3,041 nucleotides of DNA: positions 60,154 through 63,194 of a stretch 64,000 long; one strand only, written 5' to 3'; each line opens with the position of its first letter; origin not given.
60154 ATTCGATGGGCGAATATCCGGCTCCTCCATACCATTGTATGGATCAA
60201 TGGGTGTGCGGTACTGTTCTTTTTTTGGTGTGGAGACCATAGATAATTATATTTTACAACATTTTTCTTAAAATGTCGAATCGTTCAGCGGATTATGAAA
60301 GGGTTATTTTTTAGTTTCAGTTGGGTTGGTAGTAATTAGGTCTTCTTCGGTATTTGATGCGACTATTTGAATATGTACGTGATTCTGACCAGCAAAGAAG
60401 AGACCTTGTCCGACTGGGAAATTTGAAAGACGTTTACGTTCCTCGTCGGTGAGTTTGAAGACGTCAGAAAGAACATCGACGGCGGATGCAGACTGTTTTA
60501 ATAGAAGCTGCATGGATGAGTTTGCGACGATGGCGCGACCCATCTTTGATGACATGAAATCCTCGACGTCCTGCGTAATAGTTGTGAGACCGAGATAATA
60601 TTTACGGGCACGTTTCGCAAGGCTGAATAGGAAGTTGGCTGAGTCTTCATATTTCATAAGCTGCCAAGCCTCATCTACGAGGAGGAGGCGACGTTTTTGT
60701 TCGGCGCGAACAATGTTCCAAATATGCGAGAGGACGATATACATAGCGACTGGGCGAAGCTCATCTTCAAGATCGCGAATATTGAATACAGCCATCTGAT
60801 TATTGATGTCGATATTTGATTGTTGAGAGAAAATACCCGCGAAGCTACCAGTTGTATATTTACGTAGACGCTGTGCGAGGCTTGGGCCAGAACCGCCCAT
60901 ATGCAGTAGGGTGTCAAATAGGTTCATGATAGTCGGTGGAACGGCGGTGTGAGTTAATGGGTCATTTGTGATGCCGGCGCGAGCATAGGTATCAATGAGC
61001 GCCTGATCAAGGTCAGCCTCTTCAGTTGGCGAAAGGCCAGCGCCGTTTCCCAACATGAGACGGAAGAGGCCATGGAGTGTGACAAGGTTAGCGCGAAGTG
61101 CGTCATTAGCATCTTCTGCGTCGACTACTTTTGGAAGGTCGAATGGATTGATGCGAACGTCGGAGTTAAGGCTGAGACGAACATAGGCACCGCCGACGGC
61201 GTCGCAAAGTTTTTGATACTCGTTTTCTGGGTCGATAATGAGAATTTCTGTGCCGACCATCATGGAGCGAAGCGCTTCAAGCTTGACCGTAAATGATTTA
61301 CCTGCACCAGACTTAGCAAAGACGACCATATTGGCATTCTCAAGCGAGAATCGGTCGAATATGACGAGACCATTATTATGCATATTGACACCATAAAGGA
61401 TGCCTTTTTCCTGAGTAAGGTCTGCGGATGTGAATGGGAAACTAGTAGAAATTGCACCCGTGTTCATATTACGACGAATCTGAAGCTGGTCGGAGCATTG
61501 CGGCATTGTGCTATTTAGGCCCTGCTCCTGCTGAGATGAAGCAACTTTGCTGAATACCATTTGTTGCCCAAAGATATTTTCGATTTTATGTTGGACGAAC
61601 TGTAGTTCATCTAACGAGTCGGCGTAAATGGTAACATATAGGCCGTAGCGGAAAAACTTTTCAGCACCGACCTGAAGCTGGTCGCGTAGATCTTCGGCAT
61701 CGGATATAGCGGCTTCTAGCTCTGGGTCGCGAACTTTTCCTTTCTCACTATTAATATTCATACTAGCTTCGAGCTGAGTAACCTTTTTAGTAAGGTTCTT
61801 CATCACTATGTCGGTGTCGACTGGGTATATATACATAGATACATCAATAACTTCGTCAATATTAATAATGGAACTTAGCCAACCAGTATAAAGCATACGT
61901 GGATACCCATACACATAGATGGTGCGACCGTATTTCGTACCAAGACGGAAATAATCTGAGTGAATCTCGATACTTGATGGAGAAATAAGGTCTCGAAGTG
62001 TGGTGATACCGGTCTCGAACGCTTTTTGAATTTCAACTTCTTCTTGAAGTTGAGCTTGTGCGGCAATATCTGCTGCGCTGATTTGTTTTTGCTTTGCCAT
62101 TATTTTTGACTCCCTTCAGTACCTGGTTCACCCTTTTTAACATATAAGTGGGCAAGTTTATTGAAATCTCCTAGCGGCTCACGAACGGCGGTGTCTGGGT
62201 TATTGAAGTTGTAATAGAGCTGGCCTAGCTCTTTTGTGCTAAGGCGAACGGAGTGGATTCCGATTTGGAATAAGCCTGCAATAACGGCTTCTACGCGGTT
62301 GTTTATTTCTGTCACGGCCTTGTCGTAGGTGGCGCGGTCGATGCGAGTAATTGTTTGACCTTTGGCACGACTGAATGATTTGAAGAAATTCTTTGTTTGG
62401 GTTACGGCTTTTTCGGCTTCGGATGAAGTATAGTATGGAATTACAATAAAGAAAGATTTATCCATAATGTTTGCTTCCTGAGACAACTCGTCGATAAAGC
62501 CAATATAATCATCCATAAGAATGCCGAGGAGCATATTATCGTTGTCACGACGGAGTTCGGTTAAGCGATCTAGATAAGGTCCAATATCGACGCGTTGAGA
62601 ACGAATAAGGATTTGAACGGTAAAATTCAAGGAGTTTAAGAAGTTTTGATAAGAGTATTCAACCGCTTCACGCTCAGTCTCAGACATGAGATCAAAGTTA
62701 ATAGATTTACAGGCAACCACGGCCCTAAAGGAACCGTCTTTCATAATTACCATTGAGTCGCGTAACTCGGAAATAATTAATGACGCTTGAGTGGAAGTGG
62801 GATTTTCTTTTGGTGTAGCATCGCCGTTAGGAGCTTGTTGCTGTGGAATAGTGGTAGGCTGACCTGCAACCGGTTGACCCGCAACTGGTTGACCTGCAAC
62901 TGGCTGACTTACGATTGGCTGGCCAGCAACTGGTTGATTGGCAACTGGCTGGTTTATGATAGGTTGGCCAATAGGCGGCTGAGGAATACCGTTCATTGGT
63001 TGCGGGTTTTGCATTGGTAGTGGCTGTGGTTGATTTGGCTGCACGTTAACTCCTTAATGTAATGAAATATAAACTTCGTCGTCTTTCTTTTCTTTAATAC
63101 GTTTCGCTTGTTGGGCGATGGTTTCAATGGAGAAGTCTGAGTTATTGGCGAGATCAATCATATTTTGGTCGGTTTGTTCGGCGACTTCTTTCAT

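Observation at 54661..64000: Chromosomal monoderm T4SS-like operon abutting recF, with no relaxase, coupling protein or integrase in view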

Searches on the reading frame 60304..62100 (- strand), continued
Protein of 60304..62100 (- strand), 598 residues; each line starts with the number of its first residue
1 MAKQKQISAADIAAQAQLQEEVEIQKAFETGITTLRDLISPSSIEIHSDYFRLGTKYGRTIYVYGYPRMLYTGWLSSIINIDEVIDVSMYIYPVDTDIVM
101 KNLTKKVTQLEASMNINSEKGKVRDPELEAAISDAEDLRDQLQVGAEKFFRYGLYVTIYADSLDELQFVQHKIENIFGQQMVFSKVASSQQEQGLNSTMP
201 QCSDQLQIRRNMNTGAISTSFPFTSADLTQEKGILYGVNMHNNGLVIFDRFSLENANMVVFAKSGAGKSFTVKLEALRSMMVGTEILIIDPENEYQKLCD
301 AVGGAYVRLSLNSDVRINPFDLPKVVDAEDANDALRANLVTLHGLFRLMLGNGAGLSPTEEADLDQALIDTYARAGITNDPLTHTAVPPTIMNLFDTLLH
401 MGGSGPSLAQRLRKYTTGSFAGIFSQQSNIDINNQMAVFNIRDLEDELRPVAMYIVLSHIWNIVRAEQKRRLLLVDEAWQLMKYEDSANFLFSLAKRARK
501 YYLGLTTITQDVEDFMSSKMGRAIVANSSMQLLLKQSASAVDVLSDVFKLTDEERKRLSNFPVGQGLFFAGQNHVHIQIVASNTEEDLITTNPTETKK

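Call 51: search_protein_families(library=pfam, max_evalue=0.001, proteins=[L016:9306-11534:-, L034:17792-19267:+, L051:19443-21782:+, L059:15861-17780:+, L058:8543-10057:+, L049:11917-13212:+, L043:10728-12569:+, L061:1537-2364:-, L028:1430-2311:-, L070:13684-14478:+])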
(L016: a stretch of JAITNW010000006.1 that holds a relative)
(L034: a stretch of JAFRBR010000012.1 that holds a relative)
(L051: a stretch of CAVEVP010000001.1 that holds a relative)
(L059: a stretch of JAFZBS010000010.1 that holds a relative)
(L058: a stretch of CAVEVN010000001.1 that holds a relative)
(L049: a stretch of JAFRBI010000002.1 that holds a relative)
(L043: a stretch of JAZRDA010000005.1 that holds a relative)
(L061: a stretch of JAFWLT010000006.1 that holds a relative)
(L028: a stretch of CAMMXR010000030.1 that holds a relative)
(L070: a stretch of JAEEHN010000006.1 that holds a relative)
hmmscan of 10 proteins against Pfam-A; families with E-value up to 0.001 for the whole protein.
L016:9306-11534:- (743 aa): 0 families

L034:17792-19267:+ (492 aa): 2 families
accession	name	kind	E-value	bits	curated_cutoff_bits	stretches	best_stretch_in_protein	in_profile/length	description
PF00817.25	IMS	-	5.6e-26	91.7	23.2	1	14-196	1-148/148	impB/mucB/samB family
PF11799.13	IMS_C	-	2.1e-08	35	20.7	1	299-436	2-109/109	impB/mucB/samB family C-terminal domain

L051:19443-21782:+ (780 aa): 2 families
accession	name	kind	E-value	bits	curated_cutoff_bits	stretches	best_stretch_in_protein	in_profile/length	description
PF16592.10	Cas9_REC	-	2.4e-106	357.1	25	1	230-761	39-528/541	REC lobe of CRISPR-associated endonuclease Cas9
PF16593.10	Cas9-BH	-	1.1e-09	38.2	26.3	1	54-86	1-33/33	Bridge helix of CRISPR-associated endonuclease Cas9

L059:15861-17780:+ (640 aa): 6 families
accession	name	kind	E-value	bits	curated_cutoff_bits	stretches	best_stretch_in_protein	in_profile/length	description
PF01434.24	Peptidase_M41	-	4.8e-64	216.2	29.9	1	439-624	2-189/191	Peptidase family M41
PF00004.35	AAA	-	1.5e-44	152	21.2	1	226-357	1-130/131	ATPase family associated with various cellular activities (AAA)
PF17862.7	AAA_lid_3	-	9.5e-14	51.1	27.2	1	380-423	1-44/45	AAA+ lid domain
PF06068.19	TIP49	-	4.3e-06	26.6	23.8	1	192-259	26-88/347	TIP49 P-loop domain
PF06480.20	FtsH_ext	-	9.9e-05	22.9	25.5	0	24-91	3-73/103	FtsH Extracellular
PF13191.12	AAA_16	-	0.00039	21.4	32.6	0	218-277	19-85/167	AAA ATPase domain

L058:8543-10057:+ (505 aa): 5 families
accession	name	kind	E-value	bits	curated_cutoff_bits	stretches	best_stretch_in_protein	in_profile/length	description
PF12072.13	RNase_Y_N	-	1.8e-30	106.4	32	1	2-189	2-200/201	RNase Y N-terminal region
PF01966.28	HD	-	8.3e-21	74.9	22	1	323-413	3-115/116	HD domain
PF08668.18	HDOD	-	4.5e-10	39.8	22.9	1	320-360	94-135/196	HDOD domain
PF00013.35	KH_1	-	1.5e-07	31.5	21.5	1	204-256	8-65/66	KH domain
PF13083.13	KH_KhpA-B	-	6.7e-05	23.2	32.1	1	180-222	12-55/73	KhpA/KhpB, KH domain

L049:11917-13212:+ (432 aa): 0 families

L043:10728-12569:+ (614 aa): 0 families

L061:1537-2364:- (276 aa): 2 families
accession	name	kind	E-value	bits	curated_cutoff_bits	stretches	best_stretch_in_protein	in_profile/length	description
PF00156.33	Pribosyltran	-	8.1e-08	32.2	26.3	1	219-274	79-125/158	Phosphoribosyl transferase domain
PF14681.12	UPRTase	-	0.00033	20.6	27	1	202-272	88-156/206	Uracil phosphoribosyltransferase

L028:1430-2311:- (294 aa): 0 families

L070:13684-14478:+ (265 aa): 0 families

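Call 55: search_dna_similar(query=window:60304-62100:-, collection=plasmids, mode=protein, max_rows=12)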
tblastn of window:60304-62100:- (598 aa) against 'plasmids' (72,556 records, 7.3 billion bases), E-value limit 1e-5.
The search stops at 5000 records and this limit was reached: more records match than are counted here, and every count below describes the 5000 best-scoring records only.
Records with a match: at least 5000; places in all: 5192; records where one place covers at least 80% of the query: 1512.
Best place of each record, by identity: <60% 5000.
By first word of the organism name: Escherichia 1157; Klebsiella 619; Bacillus 460; Acinetobacter 255; Enterococcus 241; Salmonella 186; Staphylococcus 176; Enterobacter 140; Citrobacter 139; Providencia 126; and 244 more.
By predicted mobility (MOB-suite, as given by PLSDB): conjugative 3690; non-mobilizable 914; mobilizable 396.
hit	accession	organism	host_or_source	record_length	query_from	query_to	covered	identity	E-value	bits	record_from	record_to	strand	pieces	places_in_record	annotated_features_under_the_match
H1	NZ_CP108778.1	Embleya sp. NBC_00896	-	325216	34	595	94%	37.7%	4e-113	379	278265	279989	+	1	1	ATP-binding protein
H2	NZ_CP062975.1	Pontibacillus sp. ALD_SL1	mangrove mud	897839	28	595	95%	37.0%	5e-119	396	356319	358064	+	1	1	VirB4-like conjugal transfer ATPase, CD1110 family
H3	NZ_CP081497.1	Streptomyces sp. BHT-5-2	whole organism,plant soil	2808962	35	595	94%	37.2%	1e-104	354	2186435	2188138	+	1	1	none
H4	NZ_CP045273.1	Priestia megaterium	pure culture,Paper surface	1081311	31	598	95%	36.4%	3e-58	403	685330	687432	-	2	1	none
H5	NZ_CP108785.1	Embleya sp. NBC_00888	-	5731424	29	591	94%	35.7%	5e-89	309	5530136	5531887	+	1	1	none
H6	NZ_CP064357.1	Miltoncostaea oceani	pure culture,marine sediment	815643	20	598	97%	31.7%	3e-89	309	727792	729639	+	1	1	DUF87 domain-containing protein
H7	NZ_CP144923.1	Brevibacillus borstelensis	-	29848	31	571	90%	32.1%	4e-76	271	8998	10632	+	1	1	VirB4-like conjugal transfer ATPase, CD1110 family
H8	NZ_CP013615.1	Clostridium perfringens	canine,Pure culture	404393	20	589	95%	30.0%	4e-77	274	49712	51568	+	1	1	DUF87 domain-containing protein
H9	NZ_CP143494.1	Clostridium perfringens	pig,fecal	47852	26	571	91%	31.3%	3e-75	268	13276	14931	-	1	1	VirB4-like conjugal transfer ATPase, CD1110 family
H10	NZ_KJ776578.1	Clostridium botulinum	-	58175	25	571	91%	31.1%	3e-77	274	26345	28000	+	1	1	VirB4-like conjugal transfer ATPase, CD1110 family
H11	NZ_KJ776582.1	Clostridium botulinum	-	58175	25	571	91%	31.1%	3e-77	274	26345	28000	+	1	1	VirB4-like conjugal transfer ATPase, CD1110 family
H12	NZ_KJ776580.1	Clostridium botulinum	-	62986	25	571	91%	31.1%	3e-77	274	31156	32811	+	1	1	VirB4-like conjugal transfer ATPase, CD1110 family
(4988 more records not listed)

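Call 66: search_solved_structures(query=window:60304-62100:-, max_evalue=0.001)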
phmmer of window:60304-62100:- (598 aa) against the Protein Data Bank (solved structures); distinct sequences matched with E-value up to 0.001: 4.
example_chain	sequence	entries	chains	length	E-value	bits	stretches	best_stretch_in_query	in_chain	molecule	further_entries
4ag5_A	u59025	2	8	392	5.4e-49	170.4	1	228-589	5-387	TYPE IV SECRETORY PATHWAY VIRB4 COMPONENTS-LIKE PROTEIN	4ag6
7o41_A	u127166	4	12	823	1.9e-05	26.7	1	257-556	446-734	TrwK protein | Type IV secretion system protein virB4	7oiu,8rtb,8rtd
7o43_A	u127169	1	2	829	1.9e-05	26.7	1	257-556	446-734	TrwK protein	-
7o42_A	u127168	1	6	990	2.8e-05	26.2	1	257-556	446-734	TrwK protein,Protein hcp1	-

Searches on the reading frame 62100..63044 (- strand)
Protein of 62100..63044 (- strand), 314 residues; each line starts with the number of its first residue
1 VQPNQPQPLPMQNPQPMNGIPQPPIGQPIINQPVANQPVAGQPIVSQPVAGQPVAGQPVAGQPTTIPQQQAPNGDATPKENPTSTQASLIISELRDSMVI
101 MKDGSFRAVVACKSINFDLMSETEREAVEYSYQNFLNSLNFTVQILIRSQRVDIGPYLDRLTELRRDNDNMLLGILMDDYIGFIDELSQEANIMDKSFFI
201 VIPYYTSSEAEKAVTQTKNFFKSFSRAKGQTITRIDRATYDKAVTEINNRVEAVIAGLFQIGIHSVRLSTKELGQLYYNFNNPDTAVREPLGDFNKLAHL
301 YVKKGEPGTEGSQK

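Call 6: search_protein_families(library=pfam, max_evalue=0.1, proteins=[window:62100-63044:-])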
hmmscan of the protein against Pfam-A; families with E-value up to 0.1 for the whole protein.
window:62100-63044:- (314 aa): 2 families
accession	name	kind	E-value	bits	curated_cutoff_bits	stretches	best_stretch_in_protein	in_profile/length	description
PF13885.11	Keratin_B2_2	-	0.038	14.3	27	1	32-64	8-40/45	Keratin, high sulfur B2 protein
PF11130.14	TraC_F_IV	-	0.057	12.9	28.1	0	101-291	19-180/375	TraC protein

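Call 8: search_protein_families(library=ncbifam, max_evalue=0.1, proteins=[window:62100-63044:-])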
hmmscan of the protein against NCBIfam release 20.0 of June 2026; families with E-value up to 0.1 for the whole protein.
window:62100-63044:- (314 aa): 5 families
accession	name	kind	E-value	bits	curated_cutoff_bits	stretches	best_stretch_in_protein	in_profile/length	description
NF041427.1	TrsD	subfamily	8.4e-08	32.3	200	1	79-218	10-158/201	TrsD/TraD family conjugative transfer protein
NF045975.1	VirB4_plasma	equivalog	2.9e-07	28.6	590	1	84-223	103-254/894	Mbov_0397 family ICE element conjugal transfer ATPase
TIGR00929.1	VirB4_CagE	subfamily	4.4e-05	21.9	643.1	1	93-265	17-177/792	VirB4 family type IV secretion/conjugal transfer ATPase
NF045971.1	conju_CD1110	equivalog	0.033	12.5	325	1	95-219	12-131/752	VirB4-like conjugal transfer ATPase, CD1110 family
TIGR03354.1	VI_FHA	hypoth_equivalog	0.038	13.8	120.25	0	186-260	199-273/420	type VI secretion system-associated FHA domain protein TagH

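Call 41: search_protein_families(library=phrogs, max_evalue=0.001, proteins=[window:62100-63044:-])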
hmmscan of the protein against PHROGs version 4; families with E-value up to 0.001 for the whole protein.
window:62100-63044:- (314 aa): 1 family
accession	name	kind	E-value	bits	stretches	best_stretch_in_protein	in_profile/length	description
phrog_2666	-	head and packaging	0.00053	19.8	1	102-211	4-97/555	terminase large subunit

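Call 67: search_solved_structures(query=window:62100-63044:-, max_evalue=1)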
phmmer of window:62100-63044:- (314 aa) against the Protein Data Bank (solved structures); distinct sequences matched with E-value up to 1: 3.
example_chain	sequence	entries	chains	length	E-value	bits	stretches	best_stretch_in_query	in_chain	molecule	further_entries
9qf9_A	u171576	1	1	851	0.00084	21.9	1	3-113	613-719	Ruminococcus bromii Amy16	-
7wkk_I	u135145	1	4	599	0.14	14.6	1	13-63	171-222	MGC84997 protein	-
5jub_A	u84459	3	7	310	0.78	12.1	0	119-274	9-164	Transcriptional regulator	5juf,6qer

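Call 76: find_encoding_contigs(protein=window:62100-63044:-, flank=10000, max_places=3)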
Protein window:62100-63044:- (314 aa): no gene with exactly this product is on record in the collection.
